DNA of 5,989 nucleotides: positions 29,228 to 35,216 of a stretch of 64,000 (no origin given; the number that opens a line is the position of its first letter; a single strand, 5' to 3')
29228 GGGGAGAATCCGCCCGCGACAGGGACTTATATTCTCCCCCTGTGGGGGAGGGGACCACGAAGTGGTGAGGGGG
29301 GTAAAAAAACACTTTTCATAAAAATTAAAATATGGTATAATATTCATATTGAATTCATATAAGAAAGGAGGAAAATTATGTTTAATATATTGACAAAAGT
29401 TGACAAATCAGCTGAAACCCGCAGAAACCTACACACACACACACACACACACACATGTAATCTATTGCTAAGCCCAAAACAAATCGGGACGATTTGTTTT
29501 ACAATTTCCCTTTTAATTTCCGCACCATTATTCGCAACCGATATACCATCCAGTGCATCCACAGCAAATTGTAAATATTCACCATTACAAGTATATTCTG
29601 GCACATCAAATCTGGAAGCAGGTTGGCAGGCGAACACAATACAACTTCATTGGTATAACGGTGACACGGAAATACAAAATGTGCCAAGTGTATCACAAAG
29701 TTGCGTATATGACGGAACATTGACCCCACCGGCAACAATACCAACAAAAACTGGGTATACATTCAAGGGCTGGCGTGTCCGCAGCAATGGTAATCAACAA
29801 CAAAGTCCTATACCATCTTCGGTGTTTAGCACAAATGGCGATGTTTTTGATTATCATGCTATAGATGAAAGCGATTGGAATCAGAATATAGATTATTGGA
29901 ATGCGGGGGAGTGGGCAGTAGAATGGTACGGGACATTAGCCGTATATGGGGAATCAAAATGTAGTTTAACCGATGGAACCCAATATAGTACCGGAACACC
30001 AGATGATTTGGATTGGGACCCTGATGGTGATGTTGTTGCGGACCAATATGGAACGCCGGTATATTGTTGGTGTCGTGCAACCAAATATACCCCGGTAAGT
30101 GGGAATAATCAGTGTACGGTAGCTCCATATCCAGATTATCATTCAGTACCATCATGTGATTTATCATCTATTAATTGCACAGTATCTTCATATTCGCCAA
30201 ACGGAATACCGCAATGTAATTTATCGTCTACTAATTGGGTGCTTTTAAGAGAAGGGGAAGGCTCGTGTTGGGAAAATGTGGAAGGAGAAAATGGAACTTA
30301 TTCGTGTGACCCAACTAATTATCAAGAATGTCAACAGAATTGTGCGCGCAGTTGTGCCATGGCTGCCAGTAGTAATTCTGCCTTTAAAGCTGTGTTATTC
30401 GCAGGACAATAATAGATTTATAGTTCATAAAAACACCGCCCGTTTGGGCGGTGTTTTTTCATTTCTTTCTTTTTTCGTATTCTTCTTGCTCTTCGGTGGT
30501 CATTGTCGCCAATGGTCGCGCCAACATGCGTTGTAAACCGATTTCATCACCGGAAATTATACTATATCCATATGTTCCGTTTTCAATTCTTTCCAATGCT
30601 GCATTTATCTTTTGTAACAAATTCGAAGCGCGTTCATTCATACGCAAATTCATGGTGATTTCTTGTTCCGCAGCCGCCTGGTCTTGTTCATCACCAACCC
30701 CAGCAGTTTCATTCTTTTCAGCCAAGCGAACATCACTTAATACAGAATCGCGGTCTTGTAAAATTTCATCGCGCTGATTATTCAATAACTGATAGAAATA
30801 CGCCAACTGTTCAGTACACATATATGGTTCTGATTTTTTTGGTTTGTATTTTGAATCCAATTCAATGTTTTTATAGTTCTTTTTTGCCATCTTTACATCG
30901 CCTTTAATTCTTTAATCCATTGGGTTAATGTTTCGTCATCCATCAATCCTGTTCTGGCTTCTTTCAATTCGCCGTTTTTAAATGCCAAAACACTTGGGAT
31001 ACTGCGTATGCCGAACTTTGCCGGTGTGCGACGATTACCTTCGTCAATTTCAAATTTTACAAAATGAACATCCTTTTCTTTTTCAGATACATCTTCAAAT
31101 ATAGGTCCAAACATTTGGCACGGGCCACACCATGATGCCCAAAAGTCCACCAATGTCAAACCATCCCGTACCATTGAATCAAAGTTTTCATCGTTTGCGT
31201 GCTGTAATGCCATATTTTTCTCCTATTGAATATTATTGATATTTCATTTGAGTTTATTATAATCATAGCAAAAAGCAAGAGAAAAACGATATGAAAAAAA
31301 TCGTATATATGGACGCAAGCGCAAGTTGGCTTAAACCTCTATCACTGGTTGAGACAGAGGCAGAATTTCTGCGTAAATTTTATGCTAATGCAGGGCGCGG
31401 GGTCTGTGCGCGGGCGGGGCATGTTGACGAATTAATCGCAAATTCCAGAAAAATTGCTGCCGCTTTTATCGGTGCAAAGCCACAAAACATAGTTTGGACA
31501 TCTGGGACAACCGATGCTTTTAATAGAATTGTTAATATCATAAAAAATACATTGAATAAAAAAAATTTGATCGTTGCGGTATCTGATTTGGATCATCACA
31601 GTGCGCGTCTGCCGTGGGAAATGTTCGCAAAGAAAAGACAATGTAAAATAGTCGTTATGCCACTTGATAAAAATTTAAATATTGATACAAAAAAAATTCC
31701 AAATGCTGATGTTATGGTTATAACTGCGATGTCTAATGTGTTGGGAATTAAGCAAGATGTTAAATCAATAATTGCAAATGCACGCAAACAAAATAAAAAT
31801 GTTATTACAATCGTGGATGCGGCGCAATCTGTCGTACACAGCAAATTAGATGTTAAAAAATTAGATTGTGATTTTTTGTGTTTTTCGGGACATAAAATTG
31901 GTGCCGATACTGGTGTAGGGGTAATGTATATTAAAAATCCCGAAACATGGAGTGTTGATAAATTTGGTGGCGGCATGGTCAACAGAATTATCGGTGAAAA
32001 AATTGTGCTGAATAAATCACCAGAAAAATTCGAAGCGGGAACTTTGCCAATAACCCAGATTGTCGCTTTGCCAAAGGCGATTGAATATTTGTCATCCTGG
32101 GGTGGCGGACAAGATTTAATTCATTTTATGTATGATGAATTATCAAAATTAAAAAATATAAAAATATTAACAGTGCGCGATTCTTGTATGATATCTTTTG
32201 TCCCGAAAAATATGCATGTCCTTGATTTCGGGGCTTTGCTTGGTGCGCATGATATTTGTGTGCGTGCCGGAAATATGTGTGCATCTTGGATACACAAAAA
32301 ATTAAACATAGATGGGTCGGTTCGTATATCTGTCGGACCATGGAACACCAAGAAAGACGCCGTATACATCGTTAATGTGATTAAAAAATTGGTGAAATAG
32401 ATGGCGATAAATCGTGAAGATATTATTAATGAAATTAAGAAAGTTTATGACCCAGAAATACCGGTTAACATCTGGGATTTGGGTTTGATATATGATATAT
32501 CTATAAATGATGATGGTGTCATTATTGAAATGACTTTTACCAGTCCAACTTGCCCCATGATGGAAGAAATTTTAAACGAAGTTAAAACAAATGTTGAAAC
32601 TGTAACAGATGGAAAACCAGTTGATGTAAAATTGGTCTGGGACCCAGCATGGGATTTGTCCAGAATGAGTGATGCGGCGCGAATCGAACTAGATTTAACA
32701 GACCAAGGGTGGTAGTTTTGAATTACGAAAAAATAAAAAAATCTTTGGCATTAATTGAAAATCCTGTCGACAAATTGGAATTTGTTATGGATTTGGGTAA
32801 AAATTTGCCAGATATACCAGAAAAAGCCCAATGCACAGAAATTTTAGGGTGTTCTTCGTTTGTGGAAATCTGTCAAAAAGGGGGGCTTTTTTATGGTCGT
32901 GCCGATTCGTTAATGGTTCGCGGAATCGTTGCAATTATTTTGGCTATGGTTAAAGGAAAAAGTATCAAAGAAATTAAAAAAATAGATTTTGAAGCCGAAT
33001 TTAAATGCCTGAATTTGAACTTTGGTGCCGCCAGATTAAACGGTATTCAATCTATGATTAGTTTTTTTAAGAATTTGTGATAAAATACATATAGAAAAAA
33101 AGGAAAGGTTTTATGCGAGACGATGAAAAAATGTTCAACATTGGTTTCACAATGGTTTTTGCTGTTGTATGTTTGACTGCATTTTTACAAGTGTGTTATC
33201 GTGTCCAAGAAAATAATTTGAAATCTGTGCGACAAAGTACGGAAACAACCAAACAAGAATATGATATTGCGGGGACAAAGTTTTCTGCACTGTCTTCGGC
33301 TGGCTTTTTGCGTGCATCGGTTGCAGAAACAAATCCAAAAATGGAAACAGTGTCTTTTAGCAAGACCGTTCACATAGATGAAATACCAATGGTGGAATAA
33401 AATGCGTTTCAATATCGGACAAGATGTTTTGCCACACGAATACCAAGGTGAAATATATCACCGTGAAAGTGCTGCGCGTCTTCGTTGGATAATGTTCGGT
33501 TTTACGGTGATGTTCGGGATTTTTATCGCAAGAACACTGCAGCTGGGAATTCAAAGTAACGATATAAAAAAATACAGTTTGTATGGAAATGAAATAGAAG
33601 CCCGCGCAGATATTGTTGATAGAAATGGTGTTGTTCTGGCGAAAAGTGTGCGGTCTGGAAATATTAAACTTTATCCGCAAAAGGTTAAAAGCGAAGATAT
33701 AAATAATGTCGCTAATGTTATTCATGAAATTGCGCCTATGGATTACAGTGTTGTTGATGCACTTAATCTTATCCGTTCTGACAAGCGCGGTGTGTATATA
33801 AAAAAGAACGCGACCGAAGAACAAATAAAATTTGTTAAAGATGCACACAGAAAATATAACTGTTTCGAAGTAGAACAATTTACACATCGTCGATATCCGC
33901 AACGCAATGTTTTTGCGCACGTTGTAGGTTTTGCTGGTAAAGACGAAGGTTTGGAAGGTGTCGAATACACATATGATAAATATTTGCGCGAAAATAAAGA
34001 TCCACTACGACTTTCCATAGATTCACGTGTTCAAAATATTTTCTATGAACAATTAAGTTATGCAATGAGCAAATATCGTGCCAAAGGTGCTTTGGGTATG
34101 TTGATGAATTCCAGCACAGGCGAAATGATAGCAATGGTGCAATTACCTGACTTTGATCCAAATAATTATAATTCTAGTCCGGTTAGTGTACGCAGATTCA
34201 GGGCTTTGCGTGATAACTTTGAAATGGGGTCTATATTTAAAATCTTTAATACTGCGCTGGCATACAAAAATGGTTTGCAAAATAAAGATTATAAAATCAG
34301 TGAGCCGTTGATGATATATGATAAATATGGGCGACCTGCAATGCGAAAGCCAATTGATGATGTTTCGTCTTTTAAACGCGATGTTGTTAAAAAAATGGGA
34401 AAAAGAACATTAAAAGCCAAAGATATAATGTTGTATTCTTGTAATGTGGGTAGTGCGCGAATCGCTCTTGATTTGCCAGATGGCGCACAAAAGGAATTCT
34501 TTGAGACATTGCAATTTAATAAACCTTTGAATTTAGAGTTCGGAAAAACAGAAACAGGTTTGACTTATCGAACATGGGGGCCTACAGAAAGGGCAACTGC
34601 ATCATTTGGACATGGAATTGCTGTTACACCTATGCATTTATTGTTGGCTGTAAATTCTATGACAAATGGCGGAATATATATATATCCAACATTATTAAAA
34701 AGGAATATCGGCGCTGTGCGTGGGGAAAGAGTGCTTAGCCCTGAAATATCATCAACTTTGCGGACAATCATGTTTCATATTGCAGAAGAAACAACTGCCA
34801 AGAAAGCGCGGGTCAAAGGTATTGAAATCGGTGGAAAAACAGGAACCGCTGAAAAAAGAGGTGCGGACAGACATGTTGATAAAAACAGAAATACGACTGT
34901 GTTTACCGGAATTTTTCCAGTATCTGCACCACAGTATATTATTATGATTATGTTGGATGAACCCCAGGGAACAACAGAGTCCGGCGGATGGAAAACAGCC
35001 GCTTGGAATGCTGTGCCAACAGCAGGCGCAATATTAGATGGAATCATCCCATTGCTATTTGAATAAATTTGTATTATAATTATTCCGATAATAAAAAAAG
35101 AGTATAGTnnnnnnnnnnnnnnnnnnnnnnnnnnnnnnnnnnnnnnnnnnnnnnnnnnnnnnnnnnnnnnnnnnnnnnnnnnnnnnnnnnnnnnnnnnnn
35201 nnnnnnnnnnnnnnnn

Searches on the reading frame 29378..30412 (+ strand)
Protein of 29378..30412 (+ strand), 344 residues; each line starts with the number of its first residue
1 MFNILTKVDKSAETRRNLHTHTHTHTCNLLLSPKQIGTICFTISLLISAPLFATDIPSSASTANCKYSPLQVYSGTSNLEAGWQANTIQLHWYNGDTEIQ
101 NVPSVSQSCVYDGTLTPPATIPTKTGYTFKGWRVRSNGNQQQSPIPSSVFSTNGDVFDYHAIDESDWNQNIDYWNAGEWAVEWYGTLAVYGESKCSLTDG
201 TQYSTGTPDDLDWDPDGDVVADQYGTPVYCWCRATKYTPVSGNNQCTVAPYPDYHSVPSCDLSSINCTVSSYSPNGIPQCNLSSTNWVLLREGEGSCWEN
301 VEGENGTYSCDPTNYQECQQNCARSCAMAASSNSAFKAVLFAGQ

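Call 14: search_protein_families(library=pfam, proteins=[window:29378-30412:+], max_evalue=0.001)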
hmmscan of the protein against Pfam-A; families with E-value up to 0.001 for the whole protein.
window:29378-30412:+ (344 aa): 1 family
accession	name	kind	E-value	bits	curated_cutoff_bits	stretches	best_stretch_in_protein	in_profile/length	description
PF09479.16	Flg_new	-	2.3e-06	28.1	27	1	104-145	11-51/65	Listeria-Bacteroides repeat domain (List_Bact_rpt)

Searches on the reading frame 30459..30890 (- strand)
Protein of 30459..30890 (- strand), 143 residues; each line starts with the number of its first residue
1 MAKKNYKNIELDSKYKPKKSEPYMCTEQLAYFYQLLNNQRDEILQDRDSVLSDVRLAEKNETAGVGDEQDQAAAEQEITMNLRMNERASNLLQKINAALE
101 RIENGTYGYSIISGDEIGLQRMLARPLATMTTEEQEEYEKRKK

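Call 88: search_protein_families(library=pfam, proteins=[window:30459-30890:-], max_evalue=0.01)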
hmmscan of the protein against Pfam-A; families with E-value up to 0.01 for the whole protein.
window:30459-30890:- (143 aa): 2 families
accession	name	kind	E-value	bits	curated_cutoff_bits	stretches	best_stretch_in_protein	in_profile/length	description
PF21157.2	DksA_N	-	4e-14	53.1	27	1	28-102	1-71/71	DnaK suppressor protein DksA, N-terminal domain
PF01258.23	zf-dskA_traR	-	0.00067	20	24.9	1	113-140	9-36/36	Prokaryotic dksA/traR C4-type zinc finger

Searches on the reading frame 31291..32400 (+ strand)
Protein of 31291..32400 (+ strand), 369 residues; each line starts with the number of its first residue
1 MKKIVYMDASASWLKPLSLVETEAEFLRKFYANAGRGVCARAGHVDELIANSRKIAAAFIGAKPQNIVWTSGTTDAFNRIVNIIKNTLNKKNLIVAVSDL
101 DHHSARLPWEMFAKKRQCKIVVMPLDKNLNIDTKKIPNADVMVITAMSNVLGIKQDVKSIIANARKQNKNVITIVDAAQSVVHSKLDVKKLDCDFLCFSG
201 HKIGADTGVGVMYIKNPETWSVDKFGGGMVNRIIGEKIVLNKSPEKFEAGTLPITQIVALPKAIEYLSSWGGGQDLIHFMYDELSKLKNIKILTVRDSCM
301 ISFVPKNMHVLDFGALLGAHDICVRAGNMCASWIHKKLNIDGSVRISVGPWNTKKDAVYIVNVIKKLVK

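Call 14: search_protein_families(library=pfam, proteins=[window:31291-32400:+], max_evalue=0.001)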
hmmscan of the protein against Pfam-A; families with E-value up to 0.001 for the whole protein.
window:31291-32400:+ (369 aa): 1 family
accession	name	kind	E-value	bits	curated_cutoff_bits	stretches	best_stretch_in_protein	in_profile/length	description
PF00266.25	Aminotran_5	-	3.7e-87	293.1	21.5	1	5-356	1-367/371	Aminotransferase class-V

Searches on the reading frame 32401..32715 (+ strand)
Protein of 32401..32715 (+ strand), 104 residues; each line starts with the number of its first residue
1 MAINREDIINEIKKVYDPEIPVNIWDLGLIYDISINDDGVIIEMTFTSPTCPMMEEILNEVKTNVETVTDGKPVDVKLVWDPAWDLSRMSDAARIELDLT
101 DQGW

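Call 88: search_protein_families(library=pfam, proteins=[window:32401-32715:+], max_evalue=0.01)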
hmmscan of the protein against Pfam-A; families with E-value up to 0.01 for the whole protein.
window:32401-32715:+ (104 aa): 1 family
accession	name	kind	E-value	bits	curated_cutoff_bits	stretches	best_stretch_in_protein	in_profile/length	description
PF01883.24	FeS_assembly_P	-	3.7e-17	62.8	23.5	1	5-76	1-71/73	Iron-sulfur cluster assembly protein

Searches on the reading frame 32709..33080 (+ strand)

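Call 88: search_protein_families(library=pfam, proteins=[window:32709-33080:+], max_evalue=0.01)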
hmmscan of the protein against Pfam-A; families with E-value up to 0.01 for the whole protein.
window:32709-33080:+ (123 aa): 1 family
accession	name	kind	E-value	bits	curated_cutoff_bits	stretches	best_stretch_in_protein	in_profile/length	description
PF02657.20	SufE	-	4.2e-16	59.3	27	1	12-120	3-118/121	Fe-S metabolism associated domain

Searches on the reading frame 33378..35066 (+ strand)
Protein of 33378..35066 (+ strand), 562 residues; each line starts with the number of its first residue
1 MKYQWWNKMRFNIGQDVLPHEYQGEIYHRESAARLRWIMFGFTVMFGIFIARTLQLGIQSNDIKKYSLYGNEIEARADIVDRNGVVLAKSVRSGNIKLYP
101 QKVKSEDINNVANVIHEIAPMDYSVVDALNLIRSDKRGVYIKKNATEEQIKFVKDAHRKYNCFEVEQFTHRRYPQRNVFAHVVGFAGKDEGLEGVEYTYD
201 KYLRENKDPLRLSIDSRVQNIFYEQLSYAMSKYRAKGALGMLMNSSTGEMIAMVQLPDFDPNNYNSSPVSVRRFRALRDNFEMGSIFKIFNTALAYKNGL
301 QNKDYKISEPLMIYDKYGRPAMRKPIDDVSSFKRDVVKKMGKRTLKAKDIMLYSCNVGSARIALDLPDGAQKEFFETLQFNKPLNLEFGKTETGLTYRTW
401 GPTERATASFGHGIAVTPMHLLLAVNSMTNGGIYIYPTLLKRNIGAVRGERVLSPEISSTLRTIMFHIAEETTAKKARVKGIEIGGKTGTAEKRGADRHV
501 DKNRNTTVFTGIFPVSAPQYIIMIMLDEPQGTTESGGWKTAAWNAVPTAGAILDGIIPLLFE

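Call 43: search_protein_families(library=pfam, proteins=[window:33378-35066:+], max_evalue=0.0001)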
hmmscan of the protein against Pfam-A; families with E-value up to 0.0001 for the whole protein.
window:33378-35066:+ (562 aa): 3 families
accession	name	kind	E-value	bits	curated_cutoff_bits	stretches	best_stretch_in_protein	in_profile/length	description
PF00905.27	Transpeptidase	-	1.1e-48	166.4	22.1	1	241-537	4-288/299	Penicillin binding protein transpeptidase domain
PF03717.20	PBP_dimer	-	1.3e-14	55.4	24.4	1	75-194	5-149/180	Penicillin-binding Protein dimerisation domain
PF21922.1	PBP_dimer_2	-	5.7e-06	26.9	27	1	170-211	24-65/83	Penicillin binding protein A dimerisation domain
